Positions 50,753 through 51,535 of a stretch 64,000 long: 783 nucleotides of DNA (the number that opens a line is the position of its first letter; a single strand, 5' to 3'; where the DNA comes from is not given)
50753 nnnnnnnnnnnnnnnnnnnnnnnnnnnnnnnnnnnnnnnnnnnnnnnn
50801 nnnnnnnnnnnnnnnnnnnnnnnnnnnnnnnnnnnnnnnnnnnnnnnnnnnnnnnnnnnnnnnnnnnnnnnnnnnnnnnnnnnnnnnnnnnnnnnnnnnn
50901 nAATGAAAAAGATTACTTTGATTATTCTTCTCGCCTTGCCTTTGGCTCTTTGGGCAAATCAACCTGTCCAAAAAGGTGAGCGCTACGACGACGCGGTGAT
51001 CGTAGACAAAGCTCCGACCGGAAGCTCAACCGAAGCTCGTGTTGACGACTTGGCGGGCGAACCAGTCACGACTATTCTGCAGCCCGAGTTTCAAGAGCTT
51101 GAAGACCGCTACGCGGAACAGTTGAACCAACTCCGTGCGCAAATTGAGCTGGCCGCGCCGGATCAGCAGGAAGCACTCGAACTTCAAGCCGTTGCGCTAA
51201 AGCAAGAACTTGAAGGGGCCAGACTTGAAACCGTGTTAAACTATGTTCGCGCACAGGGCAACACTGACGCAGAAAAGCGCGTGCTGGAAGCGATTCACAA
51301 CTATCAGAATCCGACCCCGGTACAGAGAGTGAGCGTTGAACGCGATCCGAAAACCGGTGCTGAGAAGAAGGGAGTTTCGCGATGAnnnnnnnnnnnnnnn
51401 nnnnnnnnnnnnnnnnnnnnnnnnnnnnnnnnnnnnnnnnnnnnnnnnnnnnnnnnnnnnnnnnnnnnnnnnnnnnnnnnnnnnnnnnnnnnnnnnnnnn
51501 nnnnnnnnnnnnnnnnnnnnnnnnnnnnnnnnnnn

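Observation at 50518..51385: Tandem paralogous secreted helical proteins sharing the motif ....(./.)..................; possible CpxP/Spy-like periplasmic modulators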

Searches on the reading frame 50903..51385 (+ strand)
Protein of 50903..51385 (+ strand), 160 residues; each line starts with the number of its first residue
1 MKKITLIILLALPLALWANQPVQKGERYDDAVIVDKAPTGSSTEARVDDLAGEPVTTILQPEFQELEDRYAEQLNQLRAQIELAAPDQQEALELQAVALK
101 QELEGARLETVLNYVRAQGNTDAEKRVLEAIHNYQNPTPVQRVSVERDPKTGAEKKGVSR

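Call 4: search_protein_families(library=pfam, proteins=[window:50903-51382:+], max_evalue=1)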
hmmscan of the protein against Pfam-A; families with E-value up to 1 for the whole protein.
seq(160 aa): 3 families
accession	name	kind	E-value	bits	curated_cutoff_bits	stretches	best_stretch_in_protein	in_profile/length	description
PF13624.11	SurA_N_3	-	0.0085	16.4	27.2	1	63-133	51-119/162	SurA-like N-terminal domain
PF04632.18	FUSC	-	0.28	10.2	30.9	1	60-150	527-617/660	Fusaric acid resistance protein family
PF08139.17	LPAM_1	-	0.81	10.7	20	0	1-15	1-15/18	Prokaryotic membrane lipoprotein lipid attachment site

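Call 7: find_homologous_proteins(query=window:50903-51382:+, max_evalue=0.01)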
Query seq(160 aa) (160 aa): 9 proteins with E <= 0.01 among 162 candidates.
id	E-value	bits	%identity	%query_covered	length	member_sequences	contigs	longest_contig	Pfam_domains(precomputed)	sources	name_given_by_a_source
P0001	7.4e-95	333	100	100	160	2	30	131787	-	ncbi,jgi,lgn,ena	-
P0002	1.5e-66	241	74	98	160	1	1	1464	-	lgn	-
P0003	1.5e-58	215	66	98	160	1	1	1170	-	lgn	-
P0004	6.8e-58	213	67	100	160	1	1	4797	-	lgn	-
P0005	1.4e-56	209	64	100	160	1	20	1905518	-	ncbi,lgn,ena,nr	ncbi:MAG: hypothetical protein KDB65_11865 [Calditrichaeota bacterium]|nr:hypothetical protein [Cald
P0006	1.0e-52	196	59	98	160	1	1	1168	-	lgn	-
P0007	9.7e-49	183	62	90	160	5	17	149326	-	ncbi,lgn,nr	ncbi:hypothetical protein HUU59_07760 [bacterium]|nr:hypothetical protein [bacterium]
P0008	3.0e-47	179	56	98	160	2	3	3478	-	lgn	-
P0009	4.5e-46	175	57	98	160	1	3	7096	-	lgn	-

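Call 12: find_encoding_contigs(protein=P0005, flank=10000, max_places=4)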
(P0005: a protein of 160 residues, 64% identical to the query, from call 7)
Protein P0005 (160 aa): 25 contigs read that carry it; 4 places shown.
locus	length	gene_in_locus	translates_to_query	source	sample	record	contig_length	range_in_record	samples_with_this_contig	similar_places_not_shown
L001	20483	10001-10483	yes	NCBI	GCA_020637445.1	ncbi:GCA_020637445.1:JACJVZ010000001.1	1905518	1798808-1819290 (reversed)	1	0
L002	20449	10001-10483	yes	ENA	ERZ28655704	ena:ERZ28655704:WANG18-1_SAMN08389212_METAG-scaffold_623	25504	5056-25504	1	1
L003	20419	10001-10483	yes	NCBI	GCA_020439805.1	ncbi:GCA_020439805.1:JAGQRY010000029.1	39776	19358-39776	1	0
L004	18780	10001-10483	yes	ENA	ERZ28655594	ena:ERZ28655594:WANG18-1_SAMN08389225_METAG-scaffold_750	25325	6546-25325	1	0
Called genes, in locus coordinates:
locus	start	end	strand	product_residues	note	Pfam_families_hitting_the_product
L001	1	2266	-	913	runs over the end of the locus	PF00082:Peptidase_S8, PF13620:CarboxypepD_reg, PF13715:CarbopepD_reg_2 (weak), PF13620:CarboxypepD_reg (weak)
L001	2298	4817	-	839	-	PF00246:Peptidase_M14, PF13620:CarboxypepD_reg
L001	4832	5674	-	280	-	PF00581:Rhodanese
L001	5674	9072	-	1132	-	PF13229:Beta_helix, PF02415:Chlam_PMP (faint), PF13229:Beta_helix, PF05048:NosD (weak), PF13229:Beta_helix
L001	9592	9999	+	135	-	-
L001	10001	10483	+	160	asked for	-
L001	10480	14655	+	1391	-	PF00082:Peptidase_S8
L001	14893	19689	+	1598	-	PF01590:GAF, PF13185:GAF_2, PF08447:PAS_3, PF08448:PAS_4, PF00989:PAS, PF13426:PAS_9, PF08447:PAS_3, PF00512:HisKA, +6 more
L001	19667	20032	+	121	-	PF00072:Response_reg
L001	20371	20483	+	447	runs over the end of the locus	PF18962:Por_Secre_tail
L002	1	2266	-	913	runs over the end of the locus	PF00082:Peptidase_S8, PF13620:CarboxypepD_reg, PF13715:CarbopepD_reg_2 (weak), PF13620:CarboxypepD_reg (weak)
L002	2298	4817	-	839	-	PF00246:Peptidase_M14, PF13620:CarboxypepD_reg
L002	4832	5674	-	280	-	PF00581:Rhodanese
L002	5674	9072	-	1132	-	PF13229:Beta_helix, PF02415:Chlam_PMP (faint), PF13229:Beta_helix, PF05048:NosD (weak), PF13229:Beta_helix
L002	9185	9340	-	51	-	-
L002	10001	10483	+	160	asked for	-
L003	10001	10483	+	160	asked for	-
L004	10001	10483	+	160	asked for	-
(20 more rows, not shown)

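Call 18: predict_structure(alignment_id=A2)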
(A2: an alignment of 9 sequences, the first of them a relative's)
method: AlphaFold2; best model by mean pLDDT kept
length: 160 residues; sequences in the alignment: 9
mean_pLDDT: 73.2   pTM: 0.55
mean pLDDT of the five models: 73.2, 71.1, 70.8, 68.2, 67.3
residues with pLDDT >= 90: 62; 70-90: 34; 50-70: 33; < 50: 31
segments of 3 or more residues with pLDDT < 50: 15-40, 158-160
pLDDT, mean of each block of 10 residues (from residue 1): 52 47 38 41 71 83 93 93 90 90 92 92 91 79 63 55
secondary structure, 60 per line:
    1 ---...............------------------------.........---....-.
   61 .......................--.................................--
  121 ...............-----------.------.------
elements in order: H4-18 H43-51 H55-58 H60-83 H86-118 H121-135

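Call 30: find_encoding_contigs(protein=P0007, flank=10000, max_places=2)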
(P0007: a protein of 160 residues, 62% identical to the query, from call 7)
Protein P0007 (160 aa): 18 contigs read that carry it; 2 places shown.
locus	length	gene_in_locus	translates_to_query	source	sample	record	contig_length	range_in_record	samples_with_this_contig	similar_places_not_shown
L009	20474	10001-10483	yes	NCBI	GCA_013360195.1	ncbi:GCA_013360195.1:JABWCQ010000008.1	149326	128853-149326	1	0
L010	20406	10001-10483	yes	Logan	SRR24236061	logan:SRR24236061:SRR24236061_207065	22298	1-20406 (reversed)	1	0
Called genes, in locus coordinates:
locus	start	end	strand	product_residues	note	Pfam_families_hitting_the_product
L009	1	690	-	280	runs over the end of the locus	PF00581:Rhodanese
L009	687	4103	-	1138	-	PF02415:Chlam_PMP (faint), PF13229:Beta_helix, PF05048:NosD (weak), PF13229:Beta_helix, PF05048:NosD (weak), PF13229:Beta_helix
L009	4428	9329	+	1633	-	PF06119:NIDO (faint), PF13715:CarbopepD_reg_2 (faint), PF13620:CarboxypepD_reg, PF19190:BACON_2 (weak), PF18962:Por_Secre_tail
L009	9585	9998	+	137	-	-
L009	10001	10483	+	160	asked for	-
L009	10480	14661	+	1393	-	PF00082:Peptidase_S8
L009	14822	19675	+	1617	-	PF13185:GAF_2, PF08448:PAS_4, PF08447:PAS_3, PF08448:PAS_4, PF00989:PAS, PF08448:PAS_4, PF13426:PAS_9, PF08447:PAS_3, +10 more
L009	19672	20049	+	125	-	PF00072:Response_reg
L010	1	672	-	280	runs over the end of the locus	PF00581:Rhodanese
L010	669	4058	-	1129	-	PF13229:Beta_helix (weak), PF05048:NosD (weak), PF13229:Beta_helix, PF05048:NosD (weak), PF13229:Beta_helix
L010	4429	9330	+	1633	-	PF06119:NIDO (faint), PF13715:CarbopepD_reg_2 (faint), PF13620:CarboxypepD_reg, PF19190:BACON_2 (weak), PF18962:Por_Secre_tail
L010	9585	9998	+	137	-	-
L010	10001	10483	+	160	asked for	-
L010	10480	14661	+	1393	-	PF00082:Peptidase_S8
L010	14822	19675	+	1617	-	PF13185:GAF_2, PF08448:PAS_4, PF08447:PAS_3, PF08448:PAS_4, PF00989:PAS, PF08448:PAS_4, PF13426:PAS_9, PF08447:PAS_3, +10 more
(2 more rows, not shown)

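Call 32: search_protein_representatives(alignment_id=A2)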
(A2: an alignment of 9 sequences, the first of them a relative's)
Query: 9 sequences, 160 profile positions. Proteins with E-value up to 0.001 (for the whole library): 30; up to 1e-10: 5; up to 1e-30: 1. The best 30 are listed.
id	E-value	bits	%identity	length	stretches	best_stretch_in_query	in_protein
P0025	2.8e-51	190.0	-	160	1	1-160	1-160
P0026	7.2e-16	74.9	-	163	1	51-160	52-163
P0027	9.2e-16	74.6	-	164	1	33-160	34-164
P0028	7.5e-15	71.6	-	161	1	46-160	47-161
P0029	3.4e-11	59.7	-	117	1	52-160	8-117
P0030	4.8e-10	56.0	-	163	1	43-160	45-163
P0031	7.7e-10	55.3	-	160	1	8-160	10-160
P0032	1.5e-09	54.4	-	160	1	1-160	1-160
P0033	3.3e-09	53.3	-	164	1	49-160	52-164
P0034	1.2e-08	51.5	-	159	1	36-160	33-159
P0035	4.5e-08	49.6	-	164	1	1-159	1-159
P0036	4.9e-08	49.5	-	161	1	6-160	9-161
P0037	6.7e-08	49.0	-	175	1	53-160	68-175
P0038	1.0e-07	48.4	-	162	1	52-160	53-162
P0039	1.8e-07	47.6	-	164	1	37-160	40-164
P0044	1.5e-05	41.4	-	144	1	60-150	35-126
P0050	3.3e-04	37.0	-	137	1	65-158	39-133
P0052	7.3e-04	35.9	-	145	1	47-150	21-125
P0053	8.5e-04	35.7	-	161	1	18-147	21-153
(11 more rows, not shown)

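Call 34: find_encoding_contigs(protein=P0044, flank=8000, max_places=3)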
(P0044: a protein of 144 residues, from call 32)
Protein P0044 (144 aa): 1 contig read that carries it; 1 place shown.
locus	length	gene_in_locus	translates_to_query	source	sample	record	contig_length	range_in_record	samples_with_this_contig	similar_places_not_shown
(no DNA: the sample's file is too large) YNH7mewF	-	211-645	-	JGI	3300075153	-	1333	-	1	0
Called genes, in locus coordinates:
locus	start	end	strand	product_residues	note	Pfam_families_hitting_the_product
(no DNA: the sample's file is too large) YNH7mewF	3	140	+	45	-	?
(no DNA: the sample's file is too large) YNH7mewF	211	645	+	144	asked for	-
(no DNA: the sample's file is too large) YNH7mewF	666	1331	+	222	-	?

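Call 35: find_encoding_contigs(protein=P0026, flank=8000, max_places=3)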
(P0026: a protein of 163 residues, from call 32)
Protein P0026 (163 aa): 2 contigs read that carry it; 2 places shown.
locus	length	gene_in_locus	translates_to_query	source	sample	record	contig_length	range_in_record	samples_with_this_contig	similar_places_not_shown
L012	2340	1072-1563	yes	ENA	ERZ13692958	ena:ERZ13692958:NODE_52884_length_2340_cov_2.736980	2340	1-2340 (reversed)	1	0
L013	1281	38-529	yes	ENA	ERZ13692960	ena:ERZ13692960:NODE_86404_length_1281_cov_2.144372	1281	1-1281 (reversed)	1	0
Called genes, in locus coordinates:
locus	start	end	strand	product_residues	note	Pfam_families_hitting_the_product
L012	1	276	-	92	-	?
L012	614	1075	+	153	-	-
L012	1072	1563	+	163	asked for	-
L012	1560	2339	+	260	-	?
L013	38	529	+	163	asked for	-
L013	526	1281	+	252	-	?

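Call 45: search_solved_structures(query=A5, max_evalue=10)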
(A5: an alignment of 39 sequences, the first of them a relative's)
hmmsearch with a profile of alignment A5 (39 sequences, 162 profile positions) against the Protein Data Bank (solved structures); distinct sequences matched with E-value up to 10: 17.
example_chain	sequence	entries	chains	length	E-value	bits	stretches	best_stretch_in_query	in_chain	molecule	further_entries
5cwl_A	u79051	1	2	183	0.036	17.3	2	108-141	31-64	Designed helical repeat protein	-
6w6x_A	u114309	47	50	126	0.055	16.8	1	82-137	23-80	De novo designed ABLE protein | De novo designed ABLE | D-ABLE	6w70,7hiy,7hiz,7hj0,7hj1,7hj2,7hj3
6x8n_A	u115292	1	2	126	0.07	16.4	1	82-137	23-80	De novo designed ABLE protein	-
9tau_A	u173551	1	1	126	0.076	16.3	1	84-137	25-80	De novo photoenzyme variant ABLE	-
4bl6_A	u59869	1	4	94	0.1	15.9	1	56-113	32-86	PROTEIN BICAUDAL D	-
8ftm_A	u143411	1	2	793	0.11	15.7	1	78-155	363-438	5'-3' RNA helicase-like protein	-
9taq_A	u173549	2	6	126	0.22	14.8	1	107-137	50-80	De novo photoenzyme variant ABLE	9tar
6g1o_A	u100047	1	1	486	0.26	14.5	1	109-140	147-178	Isocitrate lyase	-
8fth_A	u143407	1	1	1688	0.3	14.4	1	78-155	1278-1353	5'-3' RNA helicase-like protein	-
7yh8_A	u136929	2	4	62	0.37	14.1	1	107-138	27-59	L-19437 | D-binder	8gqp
9tav_A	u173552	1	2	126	0.42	13.9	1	82-137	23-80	De novo photoenzyme photoABLE2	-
8gaq_A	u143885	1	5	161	0.45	13.8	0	111-142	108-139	C5HR2_4r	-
2fun_A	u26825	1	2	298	1.5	12.1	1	47-85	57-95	Early 35 kDa protein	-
1p35_A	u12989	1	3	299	1.5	12.1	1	47-85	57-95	P35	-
1i4e_A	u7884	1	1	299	1.5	12.1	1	47-85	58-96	Early 35 kDa protein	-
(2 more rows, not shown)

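Call 47: search_protein_families(library=pfam, alignment_id=A5, max_evalue=1)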
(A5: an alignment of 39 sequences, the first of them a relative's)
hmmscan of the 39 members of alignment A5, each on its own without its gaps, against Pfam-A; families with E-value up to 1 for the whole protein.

A. member 1, P0001 (160 aa): 3 families
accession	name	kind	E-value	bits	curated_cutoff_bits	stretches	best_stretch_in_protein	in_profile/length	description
PF13624.11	SurA_N_3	-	0.0085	16.4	27.2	1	63-133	51-119/162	SurA-like N-terminal domain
PF04632.18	FUSC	-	0.28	10.2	30.9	1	60-150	527-617/660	Fusaric acid resistance protein family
PF08139.17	LPAM_1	-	0.81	10.7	20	0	1-15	1-15/18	Prokaryotic membrane lipoprotein lipid attachment site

B. families by the number of members that match (of 39 scanned): 54 families (the first 25 are shown)
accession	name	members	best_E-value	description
PF19962.4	EAD9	4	0.012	Effector-associated domain 9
PF08880.16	QLQ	4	0.026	QLQ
PF23460.1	ZMYND8_CC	3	0.052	ZMYND8 protein coiled-coil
PF04632.18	FUSC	3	0.11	Fusaric acid resistance protein family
PF05622.17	HOOK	2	0.00013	HOOK protein coiled-coil region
PF13624.11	SurA_N_3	2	0.0085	SurA-like N-terminal domain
PF02120.21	Flg_hook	2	0.01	Flagellar hook-length control protein FliK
PF20668.2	DUF6815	2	0.02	Domain of unknown function (DUF6815)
PF06476.17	DUF1090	2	0.054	Protein of unknown function (DUF1090)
PF14643.11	DUF4455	1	0.00049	Domain of unknown function (DUF4455)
PF04054.21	Not1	1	0.011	CCR4-Not complex component, Not1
PF05478.16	Prominin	1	0.012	Prominin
PF01442.23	Apolipoprotein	1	0.013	Apolipoprotein A1/A4/E domain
PF12994.12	DUF3878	1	0.016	Domain of unknown function, E. rectale Gene description (DUF3878)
PF02912.23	Phe_tRNA-synt_N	1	0.017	Aminoacyl tRNA synthetase class II, N-terminal domain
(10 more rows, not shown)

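Call 57: search_protein_families(library=ncbifam, proteins=[window:50903-51385:+], max_evalue=0.01)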
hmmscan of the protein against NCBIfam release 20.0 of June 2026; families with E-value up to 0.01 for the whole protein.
window:50903-51385:+ (160 aa): 0 families

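Call 69: find_encoding_contigs(protein=P0001, flank=1000, max_places=3)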
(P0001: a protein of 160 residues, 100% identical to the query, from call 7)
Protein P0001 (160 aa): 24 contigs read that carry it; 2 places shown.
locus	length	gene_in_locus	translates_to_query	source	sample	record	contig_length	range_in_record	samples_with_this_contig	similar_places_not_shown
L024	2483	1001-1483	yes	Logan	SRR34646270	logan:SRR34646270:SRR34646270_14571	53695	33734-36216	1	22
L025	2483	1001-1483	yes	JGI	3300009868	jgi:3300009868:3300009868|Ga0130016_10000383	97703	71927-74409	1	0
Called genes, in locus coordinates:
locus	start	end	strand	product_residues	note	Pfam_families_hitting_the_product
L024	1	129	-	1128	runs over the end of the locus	PF13229:Beta_helix (weak), PF02415:Chlam_PMP (faint), PF13229:Beta_helix, PF05048:NosD, PF13229:Beta_helix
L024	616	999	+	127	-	-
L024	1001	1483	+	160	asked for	-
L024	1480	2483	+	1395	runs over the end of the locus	PF00082:Peptidase_S8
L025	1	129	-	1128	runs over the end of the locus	PF13229:Beta_helix (weak), PF02415:Chlam_PMP (faint), PF13229:Beta_helix, PF05048:NosD, PF13229:Beta_helix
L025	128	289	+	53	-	-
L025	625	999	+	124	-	-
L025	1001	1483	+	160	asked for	-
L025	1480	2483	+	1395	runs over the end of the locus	PF00082:Peptidase_S8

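Call 78: find_encoding_contigs(protein=P0052, flank=6000, max_places=2)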
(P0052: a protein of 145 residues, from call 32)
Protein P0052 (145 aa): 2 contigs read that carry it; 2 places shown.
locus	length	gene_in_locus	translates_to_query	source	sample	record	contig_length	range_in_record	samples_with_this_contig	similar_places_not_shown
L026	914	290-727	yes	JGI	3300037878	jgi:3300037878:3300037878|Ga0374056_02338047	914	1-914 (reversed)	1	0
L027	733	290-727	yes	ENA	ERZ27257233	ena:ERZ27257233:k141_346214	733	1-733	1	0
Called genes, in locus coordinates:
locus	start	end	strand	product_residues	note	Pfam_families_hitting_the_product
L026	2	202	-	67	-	?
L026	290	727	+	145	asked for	-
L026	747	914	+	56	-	?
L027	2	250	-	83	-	?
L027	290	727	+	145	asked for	-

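Call 79: find_encoding_contigs(protein=P0050, flank=6000, max_places=2)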
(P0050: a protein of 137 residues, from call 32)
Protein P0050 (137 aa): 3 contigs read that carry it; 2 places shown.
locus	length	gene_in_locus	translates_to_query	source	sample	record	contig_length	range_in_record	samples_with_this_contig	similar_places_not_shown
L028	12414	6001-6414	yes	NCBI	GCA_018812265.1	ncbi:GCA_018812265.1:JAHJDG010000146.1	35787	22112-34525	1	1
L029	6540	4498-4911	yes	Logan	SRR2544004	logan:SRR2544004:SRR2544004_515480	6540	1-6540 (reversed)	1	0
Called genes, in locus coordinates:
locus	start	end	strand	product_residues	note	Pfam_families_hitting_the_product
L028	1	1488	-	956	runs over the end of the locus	PF00070:Pyr_redox (faint), PF13187:Fer4_9 (faint), PF00037:Fer4 (faint), PF12797:Fer4_2 (weak), PF07992:Pyr_redox_2, PF12831:FAD_oxidored (weak), PF13450:NAD_binding_8 (weak), PF12838:Fer4_7 (weak), +3 more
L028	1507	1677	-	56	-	PF01946:Thi4 (weak), PF03486:HI0933_like (weak), PF07992:Pyr_redox_2 (weak), PF00890:FAD_binding_2, PF01134:GIDA (weak), PF01266:DAO, PF12831:FAD_oxidored, PF13450:NAD_binding_8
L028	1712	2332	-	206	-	PF01558:POR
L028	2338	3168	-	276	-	PF02775:TPP_enzyme_C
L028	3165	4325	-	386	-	PF01855:POR_N, PF17147:PFOR_II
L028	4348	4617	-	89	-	PF13534:Fer4_17 (faint), PF14697:Fer4_21 (faint), PF25160:LdpA_Fe-S-bd (faint), PF00037:Fer4 (faint), PF12797:Fer4_2 (faint), PF13237:Fer4_10 (weak), PF12838:Fer4_7, PF13187:Fer4_9 (weak), +3 more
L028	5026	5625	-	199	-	PF13480:Acetyltransf_6 (weak), PF00583:Acetyltransf_1, PF13420:Acetyltransf_4 (weak), PF13673:Acetyltransf_10, PF13508:Acetyltransf_7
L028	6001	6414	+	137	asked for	-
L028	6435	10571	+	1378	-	PF00082:Peptidase_S8 (weak), PF07705:CARDB (weak)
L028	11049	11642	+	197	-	-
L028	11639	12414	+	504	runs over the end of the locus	PF01590:GAF, PF13185:GAF_2, PF13492:GAF_3 (weak), PF00158:Sigma54_activat, PF14532:Sigma54_activ_2, PF07728:AAA_5 (weak), PF25601:AAA_lid_14, PF02954:HTH_8, +2 more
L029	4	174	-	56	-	PF01946:Thi4 (weak), PF03486:HI0933_like (weak), PF07992:Pyr_redox_2 (weak), PF00890:FAD_binding_2, PF01134:GIDA (weak), PF01266:DAO, PF12831:FAD_oxidored, PF13450:NAD_binding_8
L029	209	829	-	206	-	PF01558:POR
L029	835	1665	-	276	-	PF02775:TPP_enzyme_C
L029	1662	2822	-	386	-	PF01855:POR_N, PF17147:PFOR_II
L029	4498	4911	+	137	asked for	-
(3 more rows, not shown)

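Call 80: find_encoding_contigs(protein=P0053, flank=6000, max_places=2)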
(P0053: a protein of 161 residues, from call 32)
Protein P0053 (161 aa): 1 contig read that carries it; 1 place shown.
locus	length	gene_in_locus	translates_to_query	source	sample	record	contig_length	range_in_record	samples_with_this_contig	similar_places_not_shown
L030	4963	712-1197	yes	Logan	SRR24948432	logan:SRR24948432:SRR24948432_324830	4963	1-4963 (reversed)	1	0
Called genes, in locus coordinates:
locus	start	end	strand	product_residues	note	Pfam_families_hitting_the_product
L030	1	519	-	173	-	?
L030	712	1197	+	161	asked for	-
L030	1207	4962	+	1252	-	?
